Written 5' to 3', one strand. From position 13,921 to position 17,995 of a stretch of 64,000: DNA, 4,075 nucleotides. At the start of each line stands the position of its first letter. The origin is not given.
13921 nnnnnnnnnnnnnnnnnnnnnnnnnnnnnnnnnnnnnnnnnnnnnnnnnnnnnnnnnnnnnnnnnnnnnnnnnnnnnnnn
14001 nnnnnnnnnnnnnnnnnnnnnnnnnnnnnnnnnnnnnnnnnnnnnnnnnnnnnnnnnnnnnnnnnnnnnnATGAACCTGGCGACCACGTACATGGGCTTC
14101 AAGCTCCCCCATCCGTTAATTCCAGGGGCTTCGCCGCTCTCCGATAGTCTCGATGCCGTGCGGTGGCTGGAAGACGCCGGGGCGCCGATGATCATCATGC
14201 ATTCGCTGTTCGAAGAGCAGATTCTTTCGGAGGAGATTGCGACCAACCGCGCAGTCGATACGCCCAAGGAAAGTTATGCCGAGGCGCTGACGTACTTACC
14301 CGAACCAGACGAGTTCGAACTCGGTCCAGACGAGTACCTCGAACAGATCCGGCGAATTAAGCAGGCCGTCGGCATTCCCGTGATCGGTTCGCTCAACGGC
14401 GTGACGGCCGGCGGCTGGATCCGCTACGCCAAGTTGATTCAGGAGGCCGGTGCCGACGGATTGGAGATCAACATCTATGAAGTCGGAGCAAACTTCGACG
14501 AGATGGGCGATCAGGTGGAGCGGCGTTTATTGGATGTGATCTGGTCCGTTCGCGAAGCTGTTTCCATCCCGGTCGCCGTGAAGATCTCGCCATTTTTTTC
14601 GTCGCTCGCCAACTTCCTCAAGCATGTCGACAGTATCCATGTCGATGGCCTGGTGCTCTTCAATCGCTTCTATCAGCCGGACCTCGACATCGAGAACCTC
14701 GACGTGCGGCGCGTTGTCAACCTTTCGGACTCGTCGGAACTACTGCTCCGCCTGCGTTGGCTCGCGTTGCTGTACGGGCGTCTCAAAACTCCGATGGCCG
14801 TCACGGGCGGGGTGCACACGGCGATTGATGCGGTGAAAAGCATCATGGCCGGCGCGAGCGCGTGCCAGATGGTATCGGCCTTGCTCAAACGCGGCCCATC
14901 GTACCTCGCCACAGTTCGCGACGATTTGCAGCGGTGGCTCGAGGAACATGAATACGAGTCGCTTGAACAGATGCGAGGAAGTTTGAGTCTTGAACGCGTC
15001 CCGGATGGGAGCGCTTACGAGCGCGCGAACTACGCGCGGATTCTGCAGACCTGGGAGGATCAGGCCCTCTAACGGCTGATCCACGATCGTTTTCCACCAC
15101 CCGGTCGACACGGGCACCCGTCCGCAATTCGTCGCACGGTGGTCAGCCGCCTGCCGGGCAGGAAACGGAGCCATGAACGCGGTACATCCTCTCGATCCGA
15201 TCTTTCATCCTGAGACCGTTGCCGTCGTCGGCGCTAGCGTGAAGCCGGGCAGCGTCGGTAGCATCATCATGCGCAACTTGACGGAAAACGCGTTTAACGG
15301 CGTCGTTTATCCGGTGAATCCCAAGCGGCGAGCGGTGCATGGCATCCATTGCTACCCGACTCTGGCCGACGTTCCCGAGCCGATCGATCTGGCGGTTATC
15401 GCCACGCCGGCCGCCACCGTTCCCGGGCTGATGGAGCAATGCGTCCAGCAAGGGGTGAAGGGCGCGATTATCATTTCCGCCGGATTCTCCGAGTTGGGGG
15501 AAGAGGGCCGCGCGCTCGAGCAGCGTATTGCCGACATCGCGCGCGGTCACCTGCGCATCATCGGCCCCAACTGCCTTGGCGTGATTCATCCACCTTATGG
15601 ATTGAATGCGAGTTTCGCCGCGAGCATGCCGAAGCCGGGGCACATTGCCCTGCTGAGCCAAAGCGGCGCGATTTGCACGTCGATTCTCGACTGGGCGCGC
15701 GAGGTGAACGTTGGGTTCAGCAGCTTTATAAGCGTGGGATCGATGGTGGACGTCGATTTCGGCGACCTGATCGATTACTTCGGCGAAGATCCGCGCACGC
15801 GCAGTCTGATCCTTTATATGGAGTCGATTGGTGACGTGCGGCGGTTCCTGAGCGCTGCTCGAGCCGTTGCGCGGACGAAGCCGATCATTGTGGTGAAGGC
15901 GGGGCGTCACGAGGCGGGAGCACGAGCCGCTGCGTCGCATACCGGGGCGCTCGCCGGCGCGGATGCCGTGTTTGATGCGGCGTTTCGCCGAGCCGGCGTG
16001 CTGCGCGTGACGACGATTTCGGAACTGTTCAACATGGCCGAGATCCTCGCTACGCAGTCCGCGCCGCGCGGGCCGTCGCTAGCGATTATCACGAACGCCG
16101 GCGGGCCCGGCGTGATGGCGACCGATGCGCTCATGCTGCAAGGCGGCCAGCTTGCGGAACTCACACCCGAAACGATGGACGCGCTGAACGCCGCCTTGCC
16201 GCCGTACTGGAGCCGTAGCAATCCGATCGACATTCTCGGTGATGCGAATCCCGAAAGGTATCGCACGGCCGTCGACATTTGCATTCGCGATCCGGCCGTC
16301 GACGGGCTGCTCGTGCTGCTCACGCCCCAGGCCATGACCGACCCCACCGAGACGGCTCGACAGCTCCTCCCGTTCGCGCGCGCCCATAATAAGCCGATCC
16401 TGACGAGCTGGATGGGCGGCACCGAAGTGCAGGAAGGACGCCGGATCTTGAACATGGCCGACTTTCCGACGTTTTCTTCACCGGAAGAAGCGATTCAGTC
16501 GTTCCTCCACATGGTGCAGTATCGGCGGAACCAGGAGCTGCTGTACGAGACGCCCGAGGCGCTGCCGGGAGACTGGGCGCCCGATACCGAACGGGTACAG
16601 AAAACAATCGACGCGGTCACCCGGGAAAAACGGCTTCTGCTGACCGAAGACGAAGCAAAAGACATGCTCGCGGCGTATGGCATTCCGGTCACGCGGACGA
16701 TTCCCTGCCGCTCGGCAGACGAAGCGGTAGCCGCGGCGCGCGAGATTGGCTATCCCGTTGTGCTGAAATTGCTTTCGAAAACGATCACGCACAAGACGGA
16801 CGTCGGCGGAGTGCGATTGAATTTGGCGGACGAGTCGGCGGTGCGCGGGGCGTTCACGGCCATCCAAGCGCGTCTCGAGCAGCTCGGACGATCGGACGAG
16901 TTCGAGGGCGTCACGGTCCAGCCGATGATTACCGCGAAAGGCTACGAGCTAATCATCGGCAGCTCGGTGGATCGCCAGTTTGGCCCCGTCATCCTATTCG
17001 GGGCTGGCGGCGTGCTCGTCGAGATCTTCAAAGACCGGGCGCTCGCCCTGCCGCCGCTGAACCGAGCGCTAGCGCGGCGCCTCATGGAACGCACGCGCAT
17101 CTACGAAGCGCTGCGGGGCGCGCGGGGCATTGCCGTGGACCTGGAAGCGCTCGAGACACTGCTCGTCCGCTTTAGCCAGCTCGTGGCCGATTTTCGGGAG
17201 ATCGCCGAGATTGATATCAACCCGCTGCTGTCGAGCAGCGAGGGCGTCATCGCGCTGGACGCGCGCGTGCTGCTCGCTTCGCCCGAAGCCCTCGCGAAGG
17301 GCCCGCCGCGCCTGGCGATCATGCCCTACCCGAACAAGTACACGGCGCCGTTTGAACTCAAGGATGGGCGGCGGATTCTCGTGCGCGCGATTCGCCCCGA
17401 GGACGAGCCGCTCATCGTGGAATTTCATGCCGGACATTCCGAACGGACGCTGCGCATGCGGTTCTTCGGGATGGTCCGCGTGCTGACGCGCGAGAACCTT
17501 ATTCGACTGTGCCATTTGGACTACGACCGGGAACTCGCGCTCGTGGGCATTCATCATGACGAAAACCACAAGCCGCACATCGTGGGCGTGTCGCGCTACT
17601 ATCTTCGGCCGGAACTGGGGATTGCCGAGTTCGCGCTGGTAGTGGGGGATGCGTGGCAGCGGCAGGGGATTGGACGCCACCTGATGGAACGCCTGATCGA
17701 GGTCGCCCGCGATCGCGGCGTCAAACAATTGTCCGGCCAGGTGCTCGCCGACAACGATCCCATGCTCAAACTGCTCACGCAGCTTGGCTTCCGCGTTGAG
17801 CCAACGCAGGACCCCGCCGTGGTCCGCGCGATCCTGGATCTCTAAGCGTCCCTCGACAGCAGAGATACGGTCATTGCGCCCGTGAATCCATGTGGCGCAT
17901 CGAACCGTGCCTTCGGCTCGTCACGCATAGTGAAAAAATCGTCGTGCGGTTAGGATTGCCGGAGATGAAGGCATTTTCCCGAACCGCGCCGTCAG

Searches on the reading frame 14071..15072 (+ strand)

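Call 39: search_protein_families(library=pfam, proteins=[window:14071-15072:+], max_evalue=0.00001)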
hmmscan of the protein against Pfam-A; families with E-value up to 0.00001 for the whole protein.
window:14071-15072:+ (333 aa): 1 family
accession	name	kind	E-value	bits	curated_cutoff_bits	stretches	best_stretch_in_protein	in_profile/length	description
PF01180.27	DHO_dh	-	1.5e-14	54.3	27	1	85-289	75-290/291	Dihydroorotate dehydrogenase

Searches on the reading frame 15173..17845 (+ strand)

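Call 39: search_protein_families(library=pfam, proteins=[window:15173-17845:+], max_evalue=0.00001)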
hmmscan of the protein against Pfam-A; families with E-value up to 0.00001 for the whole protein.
window:15173-17845:+ (890 aa): 8 families
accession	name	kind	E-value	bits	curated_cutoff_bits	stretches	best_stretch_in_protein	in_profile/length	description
PF13549.11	ATP-grasp_5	-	3.3e-87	291.9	27.6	1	482-700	2-220/221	ATP-grasp domain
PF13607.11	Succ_CoA_lig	-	5.4e-60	201.6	27.4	1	155-292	1-138/138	Succinyl-CoA ligase like flavodoxin domain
PF13380.12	CoA_binding_2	-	1.8e-27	96.5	22.8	1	15-140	2-116/116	CoA binding domain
PF19045.5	Ligase_CoA_2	-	7e-15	55.9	23.7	1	304-435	2-138/162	Ligase-CoA domain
PF02629.25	CoA_binding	-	3.8e-12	47.2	22.3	1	14-104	4-97/97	CoA binding domain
PF00583.31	Acetyltransf_1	-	6.6e-12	46.2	20.7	1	783-873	26-116/116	Acetyltransferase (GNAT) family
PF13302.13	Acetyltransf_3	-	3.7e-08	34.6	25.4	1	734-874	1-138/138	Acetyltransferase (GNAT) domain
PF13508.13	Acetyltransf_7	-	1.6e-06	28.8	27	1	802-874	13-83/84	Acetyltransferase (GNAT) domain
